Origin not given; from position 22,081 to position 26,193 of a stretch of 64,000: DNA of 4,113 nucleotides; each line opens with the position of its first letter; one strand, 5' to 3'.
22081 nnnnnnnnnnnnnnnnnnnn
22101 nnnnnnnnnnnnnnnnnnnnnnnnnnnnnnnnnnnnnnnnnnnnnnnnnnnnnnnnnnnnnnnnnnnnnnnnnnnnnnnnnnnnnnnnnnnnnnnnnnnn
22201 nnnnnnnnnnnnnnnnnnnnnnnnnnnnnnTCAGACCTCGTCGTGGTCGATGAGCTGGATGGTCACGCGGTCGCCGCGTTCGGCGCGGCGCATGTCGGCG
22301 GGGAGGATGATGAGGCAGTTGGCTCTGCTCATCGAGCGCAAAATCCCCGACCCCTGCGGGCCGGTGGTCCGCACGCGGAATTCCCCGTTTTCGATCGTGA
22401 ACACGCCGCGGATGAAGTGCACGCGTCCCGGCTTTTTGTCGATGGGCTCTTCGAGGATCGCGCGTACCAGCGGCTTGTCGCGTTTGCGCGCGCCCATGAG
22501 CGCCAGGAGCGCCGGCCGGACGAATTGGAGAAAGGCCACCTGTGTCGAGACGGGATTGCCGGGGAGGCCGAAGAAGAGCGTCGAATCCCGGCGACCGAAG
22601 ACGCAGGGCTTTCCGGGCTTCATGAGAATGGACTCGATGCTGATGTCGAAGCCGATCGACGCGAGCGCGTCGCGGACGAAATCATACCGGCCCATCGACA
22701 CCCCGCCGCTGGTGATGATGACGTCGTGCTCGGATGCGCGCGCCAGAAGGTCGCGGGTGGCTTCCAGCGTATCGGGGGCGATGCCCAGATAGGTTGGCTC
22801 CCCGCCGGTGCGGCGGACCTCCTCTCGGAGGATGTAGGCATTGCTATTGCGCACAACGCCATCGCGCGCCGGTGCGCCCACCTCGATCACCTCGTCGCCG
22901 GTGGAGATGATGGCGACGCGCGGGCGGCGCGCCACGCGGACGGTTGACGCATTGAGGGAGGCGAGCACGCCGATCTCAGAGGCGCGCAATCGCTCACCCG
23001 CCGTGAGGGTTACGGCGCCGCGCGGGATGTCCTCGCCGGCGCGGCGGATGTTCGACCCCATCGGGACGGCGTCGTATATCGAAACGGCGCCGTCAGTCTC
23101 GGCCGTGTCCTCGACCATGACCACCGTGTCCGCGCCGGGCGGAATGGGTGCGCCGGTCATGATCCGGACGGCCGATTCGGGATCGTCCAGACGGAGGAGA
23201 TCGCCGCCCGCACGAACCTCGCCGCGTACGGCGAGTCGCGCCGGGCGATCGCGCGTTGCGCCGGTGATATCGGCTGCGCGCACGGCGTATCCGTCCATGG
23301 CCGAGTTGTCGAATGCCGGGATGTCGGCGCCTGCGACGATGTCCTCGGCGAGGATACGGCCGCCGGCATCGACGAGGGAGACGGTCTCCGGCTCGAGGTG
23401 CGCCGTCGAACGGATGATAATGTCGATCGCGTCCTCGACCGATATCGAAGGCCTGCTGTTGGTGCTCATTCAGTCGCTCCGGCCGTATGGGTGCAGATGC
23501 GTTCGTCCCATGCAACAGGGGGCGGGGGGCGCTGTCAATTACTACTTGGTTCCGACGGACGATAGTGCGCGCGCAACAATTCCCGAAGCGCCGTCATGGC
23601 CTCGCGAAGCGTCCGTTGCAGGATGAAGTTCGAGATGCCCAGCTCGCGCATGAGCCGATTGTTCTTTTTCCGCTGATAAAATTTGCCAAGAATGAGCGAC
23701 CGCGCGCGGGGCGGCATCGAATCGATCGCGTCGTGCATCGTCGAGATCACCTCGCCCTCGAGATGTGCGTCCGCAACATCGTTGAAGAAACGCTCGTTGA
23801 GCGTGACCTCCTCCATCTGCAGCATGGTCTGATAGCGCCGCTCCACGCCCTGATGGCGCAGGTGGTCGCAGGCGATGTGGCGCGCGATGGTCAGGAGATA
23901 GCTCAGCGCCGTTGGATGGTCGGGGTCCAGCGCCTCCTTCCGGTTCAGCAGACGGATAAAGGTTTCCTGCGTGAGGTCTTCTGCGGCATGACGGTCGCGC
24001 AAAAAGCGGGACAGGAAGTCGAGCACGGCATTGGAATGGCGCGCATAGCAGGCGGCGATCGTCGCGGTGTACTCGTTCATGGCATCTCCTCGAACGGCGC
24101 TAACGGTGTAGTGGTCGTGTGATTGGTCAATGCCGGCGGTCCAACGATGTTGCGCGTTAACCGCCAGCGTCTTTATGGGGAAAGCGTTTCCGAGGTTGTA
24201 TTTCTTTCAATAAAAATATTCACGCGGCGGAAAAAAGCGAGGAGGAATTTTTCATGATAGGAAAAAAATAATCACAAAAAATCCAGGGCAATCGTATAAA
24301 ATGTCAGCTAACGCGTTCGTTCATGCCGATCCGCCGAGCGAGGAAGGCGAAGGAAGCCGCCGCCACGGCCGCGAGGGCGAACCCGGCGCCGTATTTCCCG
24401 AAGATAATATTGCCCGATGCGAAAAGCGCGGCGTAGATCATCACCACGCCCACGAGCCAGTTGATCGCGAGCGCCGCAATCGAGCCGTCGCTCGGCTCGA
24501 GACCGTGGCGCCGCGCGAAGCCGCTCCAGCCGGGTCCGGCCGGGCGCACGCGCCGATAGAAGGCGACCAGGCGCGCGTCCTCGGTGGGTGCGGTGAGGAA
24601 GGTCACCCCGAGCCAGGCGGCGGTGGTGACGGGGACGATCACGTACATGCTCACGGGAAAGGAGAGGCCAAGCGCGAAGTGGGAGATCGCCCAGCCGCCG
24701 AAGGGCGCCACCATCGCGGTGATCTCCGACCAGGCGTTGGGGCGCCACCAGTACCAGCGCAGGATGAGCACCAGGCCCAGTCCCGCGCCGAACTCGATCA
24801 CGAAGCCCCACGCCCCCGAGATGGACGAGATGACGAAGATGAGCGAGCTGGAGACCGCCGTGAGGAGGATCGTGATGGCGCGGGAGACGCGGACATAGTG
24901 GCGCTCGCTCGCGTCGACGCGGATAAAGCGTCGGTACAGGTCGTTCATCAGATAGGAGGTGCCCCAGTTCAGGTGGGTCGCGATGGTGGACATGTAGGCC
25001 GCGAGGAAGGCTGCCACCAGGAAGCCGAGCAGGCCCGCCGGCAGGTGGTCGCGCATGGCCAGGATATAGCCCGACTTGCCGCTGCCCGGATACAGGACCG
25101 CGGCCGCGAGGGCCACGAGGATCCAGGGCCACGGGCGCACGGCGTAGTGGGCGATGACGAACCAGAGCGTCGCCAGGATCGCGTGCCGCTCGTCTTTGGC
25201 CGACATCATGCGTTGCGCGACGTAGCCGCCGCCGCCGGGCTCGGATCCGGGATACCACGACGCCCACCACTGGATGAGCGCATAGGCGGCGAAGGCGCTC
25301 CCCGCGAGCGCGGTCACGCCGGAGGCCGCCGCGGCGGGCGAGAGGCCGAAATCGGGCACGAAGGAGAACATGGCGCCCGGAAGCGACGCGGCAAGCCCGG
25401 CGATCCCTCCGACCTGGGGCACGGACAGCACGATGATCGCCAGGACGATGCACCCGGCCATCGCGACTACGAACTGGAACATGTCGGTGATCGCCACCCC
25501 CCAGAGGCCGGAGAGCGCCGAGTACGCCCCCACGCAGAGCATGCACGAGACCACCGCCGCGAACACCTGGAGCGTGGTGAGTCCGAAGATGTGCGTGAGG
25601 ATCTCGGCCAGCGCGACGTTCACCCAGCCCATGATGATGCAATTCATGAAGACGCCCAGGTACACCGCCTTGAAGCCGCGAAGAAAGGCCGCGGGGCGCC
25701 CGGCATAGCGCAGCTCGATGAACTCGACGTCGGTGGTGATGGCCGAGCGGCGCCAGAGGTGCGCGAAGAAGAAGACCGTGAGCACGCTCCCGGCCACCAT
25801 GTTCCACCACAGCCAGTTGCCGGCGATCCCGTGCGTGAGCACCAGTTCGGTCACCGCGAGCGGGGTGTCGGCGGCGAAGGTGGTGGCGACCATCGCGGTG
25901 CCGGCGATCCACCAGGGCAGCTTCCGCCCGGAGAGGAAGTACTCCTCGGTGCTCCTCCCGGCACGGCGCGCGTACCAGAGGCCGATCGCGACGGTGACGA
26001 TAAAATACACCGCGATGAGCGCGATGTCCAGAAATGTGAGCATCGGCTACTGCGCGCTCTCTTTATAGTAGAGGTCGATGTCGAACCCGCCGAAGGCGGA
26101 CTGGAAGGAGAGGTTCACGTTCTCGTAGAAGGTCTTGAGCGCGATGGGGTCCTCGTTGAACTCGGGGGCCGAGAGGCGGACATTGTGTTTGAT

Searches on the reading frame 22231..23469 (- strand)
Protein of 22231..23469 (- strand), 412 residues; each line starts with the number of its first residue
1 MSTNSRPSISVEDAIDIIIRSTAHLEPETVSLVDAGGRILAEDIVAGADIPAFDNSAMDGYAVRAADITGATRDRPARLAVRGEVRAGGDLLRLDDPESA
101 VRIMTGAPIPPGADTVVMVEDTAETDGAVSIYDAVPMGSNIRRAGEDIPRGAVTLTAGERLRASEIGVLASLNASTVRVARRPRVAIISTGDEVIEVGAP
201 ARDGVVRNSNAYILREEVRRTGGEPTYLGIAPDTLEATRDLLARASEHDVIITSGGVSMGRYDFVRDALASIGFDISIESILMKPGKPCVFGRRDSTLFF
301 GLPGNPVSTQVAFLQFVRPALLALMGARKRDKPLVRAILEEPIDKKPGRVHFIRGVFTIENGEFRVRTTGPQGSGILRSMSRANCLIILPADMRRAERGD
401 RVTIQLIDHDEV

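Call 9: search_protein_families(library=pfam, proteins=[window:22231-23469:-])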
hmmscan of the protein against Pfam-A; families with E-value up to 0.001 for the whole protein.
window:22231-23469:- (412 aa): 3 families
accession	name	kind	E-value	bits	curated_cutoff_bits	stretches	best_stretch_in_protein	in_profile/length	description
PF03453.22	MoeA_N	-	1.3e-49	168.3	30.8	1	9-172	1-159/160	MoeA N-terminal region (domain I and II)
PF00994.29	MoCF_biosynth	-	1.6e-30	106.1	26.6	1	186-322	1-143/144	Probable molybdopterin binding domain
PF03454.20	MoeA_C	-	2.8e-19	69.6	22.1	1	336-406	1-71/72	MoeA C-terminal region (domain IV)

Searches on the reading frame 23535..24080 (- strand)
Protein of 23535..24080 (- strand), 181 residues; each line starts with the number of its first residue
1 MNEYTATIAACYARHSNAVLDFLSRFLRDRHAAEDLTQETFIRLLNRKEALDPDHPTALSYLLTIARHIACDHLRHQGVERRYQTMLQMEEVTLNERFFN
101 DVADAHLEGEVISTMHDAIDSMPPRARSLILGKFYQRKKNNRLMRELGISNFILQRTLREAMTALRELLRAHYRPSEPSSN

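Call 9: search_protein_families(library=pfam, proteins=[window:23535-24080:-])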
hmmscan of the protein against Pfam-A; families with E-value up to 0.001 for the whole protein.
window:23535-24080:- (181 aa): 1 family
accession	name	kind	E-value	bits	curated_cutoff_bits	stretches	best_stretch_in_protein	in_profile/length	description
PF04542.20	Sigma70_r2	-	6.1e-16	58.4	24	1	12-77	2-68/71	Sigma-70 region 2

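Call 59: search_protein_families(library=ncbifam, proteins=[window:23535-24080:-], max_evalue=0.001)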
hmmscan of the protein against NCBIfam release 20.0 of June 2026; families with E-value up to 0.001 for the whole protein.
window:23535-24080:- (181 aa): 61 families (the best 25 are shown)
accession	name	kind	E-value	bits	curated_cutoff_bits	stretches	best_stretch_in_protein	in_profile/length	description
TIGR02985.1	Sig70_bacteroi1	subfamily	1.1e-23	84.2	126.4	1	10-169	5-162/162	RNA polymerase sigma-70 factor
TIGR02937.1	sigma70-ECF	superfamily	3.6e-20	72.2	42.9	1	9-168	4-164/165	sigma-70 family RNA polymerase sigma factor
NF009172.0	PRK12519.1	subfamily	3.8e-19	69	222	1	5-172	28-192/194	RNA polymerase sigma factor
NF007227.0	PRK09645.1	subfamily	1.7e-18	67.2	202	1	5-169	12-170/177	sigma-70 family RNA polymerase sigma factor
TIGR02989.1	Sig-70_gvs1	subfamily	1.4e-14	54.3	124.55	1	9-166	4-155/158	RNA polymerase sigma-70 factor, Rhodopirellula/Verrucomicrobium family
NF007228.0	PRK09646.1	subfamily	1.7e-14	53.9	226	1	7-169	31-190/194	ECF RNA polymerase sigma factor SigK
NF009166.1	PRK12513.1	equivalog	2.7e-14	53.3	206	1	8-171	24-188/193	RNA polymerase sigma factor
NF009180.0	PRK12528.1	subfamily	3.5e-14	53.2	184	1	5-161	7-157/165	RNA polymerase sigma factor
NF010500.0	PRK13919.1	subfamily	8.4e-14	52.2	226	1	7-170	24-184/186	putative RNA polymerase sigma E protein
NF007220.0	PRK09639.1-5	equivalog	1.8e-13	50.7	260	1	11-170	8-165/181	RNA polymerase sigma factor SigX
NF005448.0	PRK07037.1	equivalog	6.2e-13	48.7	190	1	13-172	19-174/186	RNA polymerase factor sigma-70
TIGR02983.1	SigE-fam_strep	subfamily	1.5e-12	47.7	141.55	1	7-170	7-159/162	SigE family RNA polymerase sigma factor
NF058625.1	sigma_PG0214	equivalog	2.9e-12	46.6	130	1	16-169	14-161/170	GFO_1088 family ECF-type sigma factor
NF004113.0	PRK05602.1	equivalog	4.1e-12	46.2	208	1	9-172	48-204/211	RNA polymerase sigma factor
NF009175.0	PRK12523.1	equivalog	4.3e-12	46.4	271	1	7-150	11-148/172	RNA polymerase sigma factor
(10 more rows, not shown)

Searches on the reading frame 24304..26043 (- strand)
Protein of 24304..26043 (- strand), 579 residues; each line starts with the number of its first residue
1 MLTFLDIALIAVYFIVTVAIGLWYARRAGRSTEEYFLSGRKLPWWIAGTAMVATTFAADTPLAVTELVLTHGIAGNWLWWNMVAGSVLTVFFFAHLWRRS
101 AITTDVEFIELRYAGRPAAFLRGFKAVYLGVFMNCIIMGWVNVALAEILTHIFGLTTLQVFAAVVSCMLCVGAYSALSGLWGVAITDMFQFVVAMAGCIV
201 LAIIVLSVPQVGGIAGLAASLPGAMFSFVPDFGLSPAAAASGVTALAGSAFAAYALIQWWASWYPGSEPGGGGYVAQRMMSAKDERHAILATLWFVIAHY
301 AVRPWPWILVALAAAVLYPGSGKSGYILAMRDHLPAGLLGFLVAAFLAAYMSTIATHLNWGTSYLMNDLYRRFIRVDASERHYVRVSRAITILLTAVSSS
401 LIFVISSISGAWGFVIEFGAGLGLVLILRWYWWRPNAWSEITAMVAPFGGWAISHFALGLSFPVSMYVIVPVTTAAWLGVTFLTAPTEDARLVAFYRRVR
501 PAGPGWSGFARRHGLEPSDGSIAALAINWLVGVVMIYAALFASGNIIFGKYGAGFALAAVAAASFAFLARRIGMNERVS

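Call 9: search_protein_families(library=pfam, proteins=[window:24304-26043:-])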
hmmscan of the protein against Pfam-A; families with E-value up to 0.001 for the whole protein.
window:24304-26043:- (579 aa): 1 family
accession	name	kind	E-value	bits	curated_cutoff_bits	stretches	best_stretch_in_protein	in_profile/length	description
PF00474.23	SSF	-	2.2e-25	89.8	22.8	1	35-437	1-396/406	Sodium:solute symporter family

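Call 28: find_encoding_contigs(protein=window:24304-26043:-, flank=10000, max_places=6)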
Protein window:24304-26043:- (579 aa): 23 contigs read that carry it; 6 places shown.
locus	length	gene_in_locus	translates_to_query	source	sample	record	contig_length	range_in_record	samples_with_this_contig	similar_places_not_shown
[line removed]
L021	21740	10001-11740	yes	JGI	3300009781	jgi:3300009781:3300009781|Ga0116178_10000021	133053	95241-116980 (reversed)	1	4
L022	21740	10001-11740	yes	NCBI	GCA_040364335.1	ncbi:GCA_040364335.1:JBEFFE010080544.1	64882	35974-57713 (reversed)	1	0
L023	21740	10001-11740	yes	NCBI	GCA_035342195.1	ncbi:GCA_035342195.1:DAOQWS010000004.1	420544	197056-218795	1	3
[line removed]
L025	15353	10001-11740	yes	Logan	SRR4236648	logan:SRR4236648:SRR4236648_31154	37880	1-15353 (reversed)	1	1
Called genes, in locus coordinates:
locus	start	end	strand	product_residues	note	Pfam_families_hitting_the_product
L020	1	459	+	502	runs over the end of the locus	PF00989:PAS (weak), PF00989:PAS, PF08448:PAS_4, PF13426:PAS_9, PF08447:PAS_3, PF07536:HWE_HK (weak), PF07568:HisKA_2, PF02518:HATPase_c, +1 more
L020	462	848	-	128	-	-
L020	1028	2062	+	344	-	PF00135:COesterase, PF20434:BD-FAE, PF07859:Abhydrolase_3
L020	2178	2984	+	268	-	PF02535:Zip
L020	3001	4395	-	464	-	PF05230:MASE2, PF07228:SpoIIE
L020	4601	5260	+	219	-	PF00440:TetR_N, PF16925:TetR_C_13, PF21993:TetR_C_13_2, PF16859:TetR_C_11 (weak), PF13977:TetR_C_6 (weak)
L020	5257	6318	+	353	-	PF13183:Fer4_8 (faint), PF13237:Fer4_10, PF14697:Fer4_21, PF12838:Fer4_7, PF13187:Fer4_9, PF25160:LdpA_Fe-S-bd (weak), PF00037:Fer4 (weak)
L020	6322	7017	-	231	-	PF01810:LysE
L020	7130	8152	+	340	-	PF00514:Arm (faint), PF13513:HEAT_EZ (faint), PF02985:HEAT (faint), PF12717:Cnd1 (faint), PF13646:HEAT_2, PF03130:HEAT_PBS (faint), PF21581:SCD (faint), PF13646:HEAT_2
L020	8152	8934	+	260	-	PF03309:Pan_kinase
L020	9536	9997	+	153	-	PF13690:CheX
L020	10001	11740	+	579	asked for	PF00474:SSF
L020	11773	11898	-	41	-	-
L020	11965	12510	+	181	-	PF04542:Sigma70_r2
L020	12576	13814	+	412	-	PF03453:MoeA_N, PF00994:MoCF_biosynth, PF03454:MoeA_C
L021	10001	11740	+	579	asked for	PF00474:SSF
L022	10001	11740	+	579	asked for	PF00474:SSF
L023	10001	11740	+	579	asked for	PF00474:SSF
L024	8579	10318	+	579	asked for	PF00474:SSF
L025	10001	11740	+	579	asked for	PF00474:SSF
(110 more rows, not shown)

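Call 59: search_protein_families(library=ncbifam, proteins=[window:24304-26043:-], max_evalue=0.001)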
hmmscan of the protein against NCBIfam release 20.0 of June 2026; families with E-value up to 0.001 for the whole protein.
window:24304-26043:- (579 aa): 6 families
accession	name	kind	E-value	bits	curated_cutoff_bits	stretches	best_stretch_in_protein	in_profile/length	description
TIGR00813.1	sss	superfamily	6.3e-27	94.7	184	1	35-445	1-409/411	sodium/solute symporter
TIGR02121.1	Na_Pro_sym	equivalog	2.1e-19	69.6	515.5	1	8-482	5-464/488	sodium/proline symporter PutP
NF007790.0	PRK10484.1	equivalog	1.2e-15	57.3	401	2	306-414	295-407/527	solute:sodium symporter family transporter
TIGR02119.1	panF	equivalog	1e-13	51.1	328.05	2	329-473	310-454/471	sodium/pantothenate symporter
TIGR03648.1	Na_symport_lg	subfamily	2.8e-11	42.6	320.75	2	8-208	3-192/547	VC_2705 family sodium/solute symporter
NF011948.0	PRK15419.1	equivalog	1.2e-06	27.6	955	1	338-446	326-436/502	sodium/proline symporter PutP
